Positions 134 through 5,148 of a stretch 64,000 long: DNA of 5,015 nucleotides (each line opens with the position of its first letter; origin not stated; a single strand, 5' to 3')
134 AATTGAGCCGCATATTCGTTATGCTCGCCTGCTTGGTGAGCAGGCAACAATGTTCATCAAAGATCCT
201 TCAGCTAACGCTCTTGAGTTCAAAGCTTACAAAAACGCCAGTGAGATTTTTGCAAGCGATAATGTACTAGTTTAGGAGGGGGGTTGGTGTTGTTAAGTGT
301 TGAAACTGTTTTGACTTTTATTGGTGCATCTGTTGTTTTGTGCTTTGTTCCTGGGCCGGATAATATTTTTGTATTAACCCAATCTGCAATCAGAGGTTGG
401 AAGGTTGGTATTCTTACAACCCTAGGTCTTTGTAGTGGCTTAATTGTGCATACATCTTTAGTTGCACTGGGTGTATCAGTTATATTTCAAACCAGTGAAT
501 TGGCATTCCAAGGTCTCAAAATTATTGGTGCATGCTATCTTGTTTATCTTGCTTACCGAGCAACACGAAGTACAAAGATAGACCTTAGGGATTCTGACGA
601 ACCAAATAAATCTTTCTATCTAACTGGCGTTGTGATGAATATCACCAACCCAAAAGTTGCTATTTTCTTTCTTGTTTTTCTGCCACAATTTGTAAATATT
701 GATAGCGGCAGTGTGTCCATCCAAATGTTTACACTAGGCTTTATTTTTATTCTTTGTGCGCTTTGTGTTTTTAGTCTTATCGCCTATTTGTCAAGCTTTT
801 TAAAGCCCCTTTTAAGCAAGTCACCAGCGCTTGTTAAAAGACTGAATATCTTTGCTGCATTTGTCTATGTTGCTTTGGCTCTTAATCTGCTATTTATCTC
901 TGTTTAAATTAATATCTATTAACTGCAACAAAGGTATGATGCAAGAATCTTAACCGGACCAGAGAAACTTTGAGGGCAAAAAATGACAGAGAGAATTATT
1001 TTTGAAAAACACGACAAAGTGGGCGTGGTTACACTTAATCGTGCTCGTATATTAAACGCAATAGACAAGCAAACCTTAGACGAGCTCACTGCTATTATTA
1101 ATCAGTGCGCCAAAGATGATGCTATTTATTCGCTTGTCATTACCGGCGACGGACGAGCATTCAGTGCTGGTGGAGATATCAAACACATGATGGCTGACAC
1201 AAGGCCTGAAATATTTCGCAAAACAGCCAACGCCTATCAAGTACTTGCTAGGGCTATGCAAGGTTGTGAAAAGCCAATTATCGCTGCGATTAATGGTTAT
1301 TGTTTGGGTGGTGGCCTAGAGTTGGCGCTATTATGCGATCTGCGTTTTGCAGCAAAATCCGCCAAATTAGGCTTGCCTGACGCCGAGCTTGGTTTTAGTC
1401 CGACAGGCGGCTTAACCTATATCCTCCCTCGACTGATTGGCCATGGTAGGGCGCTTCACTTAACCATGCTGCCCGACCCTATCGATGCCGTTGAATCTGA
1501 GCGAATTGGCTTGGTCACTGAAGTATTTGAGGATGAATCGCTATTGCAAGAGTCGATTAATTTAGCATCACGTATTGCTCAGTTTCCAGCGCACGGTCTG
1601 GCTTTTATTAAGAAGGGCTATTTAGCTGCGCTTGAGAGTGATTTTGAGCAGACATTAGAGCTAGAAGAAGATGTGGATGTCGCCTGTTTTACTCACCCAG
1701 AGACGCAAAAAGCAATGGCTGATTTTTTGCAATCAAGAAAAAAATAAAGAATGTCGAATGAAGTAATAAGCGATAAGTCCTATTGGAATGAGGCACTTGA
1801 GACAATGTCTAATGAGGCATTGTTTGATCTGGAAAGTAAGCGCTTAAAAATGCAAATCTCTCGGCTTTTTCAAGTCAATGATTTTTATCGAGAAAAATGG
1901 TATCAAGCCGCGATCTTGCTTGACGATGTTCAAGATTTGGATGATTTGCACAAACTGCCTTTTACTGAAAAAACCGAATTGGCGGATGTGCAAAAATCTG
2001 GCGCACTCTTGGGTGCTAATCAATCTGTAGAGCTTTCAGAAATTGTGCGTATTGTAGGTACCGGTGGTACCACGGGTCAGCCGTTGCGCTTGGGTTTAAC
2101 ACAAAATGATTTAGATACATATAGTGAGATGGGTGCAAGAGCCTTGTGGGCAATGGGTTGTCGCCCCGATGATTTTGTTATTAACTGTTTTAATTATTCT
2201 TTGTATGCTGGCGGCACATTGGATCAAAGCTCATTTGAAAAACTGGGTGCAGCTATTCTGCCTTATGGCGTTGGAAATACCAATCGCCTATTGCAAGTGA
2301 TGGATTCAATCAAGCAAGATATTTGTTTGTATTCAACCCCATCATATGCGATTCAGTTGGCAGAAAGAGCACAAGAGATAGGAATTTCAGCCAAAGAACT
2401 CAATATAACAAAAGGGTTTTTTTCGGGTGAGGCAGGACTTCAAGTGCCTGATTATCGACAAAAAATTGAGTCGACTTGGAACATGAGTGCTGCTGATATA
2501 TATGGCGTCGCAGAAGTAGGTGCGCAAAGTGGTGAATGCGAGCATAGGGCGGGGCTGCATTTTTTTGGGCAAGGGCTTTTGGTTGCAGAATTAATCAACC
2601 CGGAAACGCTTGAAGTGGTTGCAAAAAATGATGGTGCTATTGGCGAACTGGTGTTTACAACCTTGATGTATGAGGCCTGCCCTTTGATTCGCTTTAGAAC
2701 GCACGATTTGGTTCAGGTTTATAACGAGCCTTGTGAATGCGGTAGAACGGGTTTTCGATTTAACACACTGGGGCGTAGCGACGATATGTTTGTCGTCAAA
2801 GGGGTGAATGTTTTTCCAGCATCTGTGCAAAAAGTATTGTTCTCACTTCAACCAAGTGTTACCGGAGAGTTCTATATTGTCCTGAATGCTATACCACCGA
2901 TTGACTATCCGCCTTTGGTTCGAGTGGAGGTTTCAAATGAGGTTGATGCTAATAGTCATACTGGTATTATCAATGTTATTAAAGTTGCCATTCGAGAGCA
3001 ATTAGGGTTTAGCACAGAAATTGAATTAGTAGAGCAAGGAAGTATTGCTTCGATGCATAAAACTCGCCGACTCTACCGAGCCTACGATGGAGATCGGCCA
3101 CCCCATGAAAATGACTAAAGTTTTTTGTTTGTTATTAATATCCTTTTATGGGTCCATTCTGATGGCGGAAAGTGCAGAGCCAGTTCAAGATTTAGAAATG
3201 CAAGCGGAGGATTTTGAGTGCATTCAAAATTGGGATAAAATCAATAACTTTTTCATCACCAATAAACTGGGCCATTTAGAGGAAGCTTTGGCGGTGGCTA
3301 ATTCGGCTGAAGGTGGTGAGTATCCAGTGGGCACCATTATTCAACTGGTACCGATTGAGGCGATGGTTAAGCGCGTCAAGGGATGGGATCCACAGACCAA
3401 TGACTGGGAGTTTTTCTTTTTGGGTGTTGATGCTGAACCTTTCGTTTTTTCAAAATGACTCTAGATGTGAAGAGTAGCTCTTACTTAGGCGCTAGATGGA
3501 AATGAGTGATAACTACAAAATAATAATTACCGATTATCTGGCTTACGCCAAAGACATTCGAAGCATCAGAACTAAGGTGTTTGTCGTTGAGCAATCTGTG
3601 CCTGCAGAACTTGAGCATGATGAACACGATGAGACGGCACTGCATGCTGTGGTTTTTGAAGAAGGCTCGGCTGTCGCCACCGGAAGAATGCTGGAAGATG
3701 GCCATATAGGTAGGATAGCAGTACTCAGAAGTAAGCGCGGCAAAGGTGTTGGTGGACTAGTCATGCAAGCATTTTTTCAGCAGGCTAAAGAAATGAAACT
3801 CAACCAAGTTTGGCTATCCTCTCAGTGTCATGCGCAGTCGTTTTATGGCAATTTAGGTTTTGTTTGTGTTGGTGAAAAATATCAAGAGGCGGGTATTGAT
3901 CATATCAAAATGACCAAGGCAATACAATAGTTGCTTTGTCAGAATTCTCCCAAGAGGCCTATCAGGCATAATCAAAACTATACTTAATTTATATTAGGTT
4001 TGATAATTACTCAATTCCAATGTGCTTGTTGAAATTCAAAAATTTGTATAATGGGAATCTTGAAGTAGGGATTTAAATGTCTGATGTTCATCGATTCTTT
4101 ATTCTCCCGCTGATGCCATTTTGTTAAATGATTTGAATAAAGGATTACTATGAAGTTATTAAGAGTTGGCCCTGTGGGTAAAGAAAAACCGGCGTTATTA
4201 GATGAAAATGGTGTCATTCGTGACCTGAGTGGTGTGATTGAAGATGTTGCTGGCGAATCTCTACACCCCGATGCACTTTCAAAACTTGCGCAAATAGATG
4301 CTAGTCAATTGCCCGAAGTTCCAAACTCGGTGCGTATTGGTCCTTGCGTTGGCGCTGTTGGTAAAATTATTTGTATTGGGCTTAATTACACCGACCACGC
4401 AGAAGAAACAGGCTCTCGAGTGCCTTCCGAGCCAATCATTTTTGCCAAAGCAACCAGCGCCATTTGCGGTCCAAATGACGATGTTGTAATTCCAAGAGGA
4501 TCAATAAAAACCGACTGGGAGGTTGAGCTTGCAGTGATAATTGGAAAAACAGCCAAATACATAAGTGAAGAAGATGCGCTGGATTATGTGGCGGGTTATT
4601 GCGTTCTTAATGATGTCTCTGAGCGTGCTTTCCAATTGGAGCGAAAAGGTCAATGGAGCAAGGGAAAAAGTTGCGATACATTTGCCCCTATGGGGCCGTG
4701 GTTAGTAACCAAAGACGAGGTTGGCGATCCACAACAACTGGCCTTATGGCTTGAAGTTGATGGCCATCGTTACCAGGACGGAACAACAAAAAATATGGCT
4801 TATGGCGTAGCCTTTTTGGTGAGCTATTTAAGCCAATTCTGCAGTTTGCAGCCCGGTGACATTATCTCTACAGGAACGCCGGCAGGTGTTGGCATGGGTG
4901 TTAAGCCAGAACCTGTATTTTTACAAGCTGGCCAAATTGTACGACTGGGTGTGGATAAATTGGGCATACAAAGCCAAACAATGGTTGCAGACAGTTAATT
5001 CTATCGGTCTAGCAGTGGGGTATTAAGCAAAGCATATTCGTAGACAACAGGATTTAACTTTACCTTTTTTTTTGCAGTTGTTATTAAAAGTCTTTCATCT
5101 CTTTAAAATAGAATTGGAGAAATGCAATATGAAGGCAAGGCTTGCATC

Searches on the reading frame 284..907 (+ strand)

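Call 62: search_protein_families(library=pfam, proteins=[window:284-907:+], max_evalue=0.00001)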
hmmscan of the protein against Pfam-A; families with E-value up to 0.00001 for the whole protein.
window:284-907:+ (207 aa): 1 family
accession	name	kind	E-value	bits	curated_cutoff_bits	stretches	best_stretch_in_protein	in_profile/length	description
PF01810.24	LysE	-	1.8e-35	122.6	25.6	1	18-203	2-190/193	LysE type translocator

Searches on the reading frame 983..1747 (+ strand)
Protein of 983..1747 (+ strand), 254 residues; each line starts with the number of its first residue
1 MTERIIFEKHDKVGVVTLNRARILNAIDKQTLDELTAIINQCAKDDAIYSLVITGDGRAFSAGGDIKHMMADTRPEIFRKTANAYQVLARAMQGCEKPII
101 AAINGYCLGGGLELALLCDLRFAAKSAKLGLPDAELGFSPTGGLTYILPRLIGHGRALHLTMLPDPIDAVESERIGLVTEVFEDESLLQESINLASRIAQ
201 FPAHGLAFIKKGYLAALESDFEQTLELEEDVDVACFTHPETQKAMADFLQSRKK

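Call 62: search_protein_families(library=pfam, proteins=[window:983-1747:+], max_evalue=0.00001)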
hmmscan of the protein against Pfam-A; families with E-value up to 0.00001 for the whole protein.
window:983-1747:+ (254 aa): 2 families
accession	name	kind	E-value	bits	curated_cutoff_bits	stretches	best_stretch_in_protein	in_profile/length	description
PF00378.25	ECH_1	-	3.6e-54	184.2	27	1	9-253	2-245/251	Enoyl-CoA hydratase/isomerase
PF16113.10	ECH_2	-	1.4e-33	117.2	27.2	1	13-247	1-237/335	Enoyl-CoA hydratase/isomerase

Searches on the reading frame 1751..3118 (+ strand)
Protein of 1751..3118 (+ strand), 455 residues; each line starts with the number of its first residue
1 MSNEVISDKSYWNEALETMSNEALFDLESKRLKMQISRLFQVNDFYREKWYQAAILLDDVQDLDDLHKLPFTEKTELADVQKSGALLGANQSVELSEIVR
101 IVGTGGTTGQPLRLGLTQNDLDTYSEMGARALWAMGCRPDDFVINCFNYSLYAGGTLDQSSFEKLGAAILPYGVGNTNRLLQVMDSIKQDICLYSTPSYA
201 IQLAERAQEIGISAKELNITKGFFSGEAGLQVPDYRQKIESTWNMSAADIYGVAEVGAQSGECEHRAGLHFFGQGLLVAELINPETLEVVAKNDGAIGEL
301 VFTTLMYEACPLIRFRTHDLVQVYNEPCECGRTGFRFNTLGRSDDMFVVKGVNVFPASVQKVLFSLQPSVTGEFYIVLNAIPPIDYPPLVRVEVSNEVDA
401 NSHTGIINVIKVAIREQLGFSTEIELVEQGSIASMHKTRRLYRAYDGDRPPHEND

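Call 62: search_protein_families(library=pfam, proteins=[window:1751-3118:+], max_evalue=0.00001)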
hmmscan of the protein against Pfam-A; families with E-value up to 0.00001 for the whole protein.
window:1751-3118:+ (455 aa): 1 family
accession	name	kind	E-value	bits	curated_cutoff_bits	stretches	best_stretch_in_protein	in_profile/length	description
PF14535.12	AMP-binding_C_2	-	2.3e-09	37.8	25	1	351-440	1-91/96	AMP-binding enzyme C-terminal domain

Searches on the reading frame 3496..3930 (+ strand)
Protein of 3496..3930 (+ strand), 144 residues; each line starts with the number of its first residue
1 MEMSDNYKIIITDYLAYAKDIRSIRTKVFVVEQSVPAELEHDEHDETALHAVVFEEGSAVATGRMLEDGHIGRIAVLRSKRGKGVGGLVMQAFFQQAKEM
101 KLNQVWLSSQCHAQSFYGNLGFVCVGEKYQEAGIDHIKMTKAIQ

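Call 62: search_protein_families(library=pfam, proteins=[window:3496-3930:+], max_evalue=0.00001)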
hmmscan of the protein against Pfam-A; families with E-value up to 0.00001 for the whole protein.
window:3496-3930:+ (144 aa): 3 families
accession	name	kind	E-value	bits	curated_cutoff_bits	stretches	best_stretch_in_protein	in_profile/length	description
PF13673.13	Acetyltransf_10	-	5.3e-19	68.9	23.6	1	19-142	3-127/128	Acetyltransferase (GNAT) domain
PF00583.31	Acetyltransf_1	-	9.2e-11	42.5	20.7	1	32-122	17-116/116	Acetyltransferase (GNAT) family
PF13508.13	Acetyltransf_7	-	3.4e-09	37.4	27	1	51-123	6-83/84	Acetyltransferase (GNAT) domain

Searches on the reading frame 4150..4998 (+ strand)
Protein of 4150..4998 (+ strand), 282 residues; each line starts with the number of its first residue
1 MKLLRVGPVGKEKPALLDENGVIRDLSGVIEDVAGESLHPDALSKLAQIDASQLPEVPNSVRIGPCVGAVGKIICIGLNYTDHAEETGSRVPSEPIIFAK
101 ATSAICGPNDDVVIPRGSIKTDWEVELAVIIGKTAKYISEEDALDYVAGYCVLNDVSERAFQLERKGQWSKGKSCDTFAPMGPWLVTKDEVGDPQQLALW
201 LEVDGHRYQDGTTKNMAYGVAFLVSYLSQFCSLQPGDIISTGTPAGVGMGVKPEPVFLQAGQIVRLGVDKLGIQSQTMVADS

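Call 62: search_protein_families(library=pfam, proteins=[window:4150-4998:+], max_evalue=0.00001)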
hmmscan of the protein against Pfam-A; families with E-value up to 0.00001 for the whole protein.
window:4150-4998:+ (282 aa): 1 family
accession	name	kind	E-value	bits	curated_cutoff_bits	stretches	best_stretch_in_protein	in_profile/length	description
PF01557.24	FAA_hydrolase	-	2.1e-71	240.4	23.9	1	72-277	1-212/214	Fumarylacetoacetate (FAA) hydrolase C-terminal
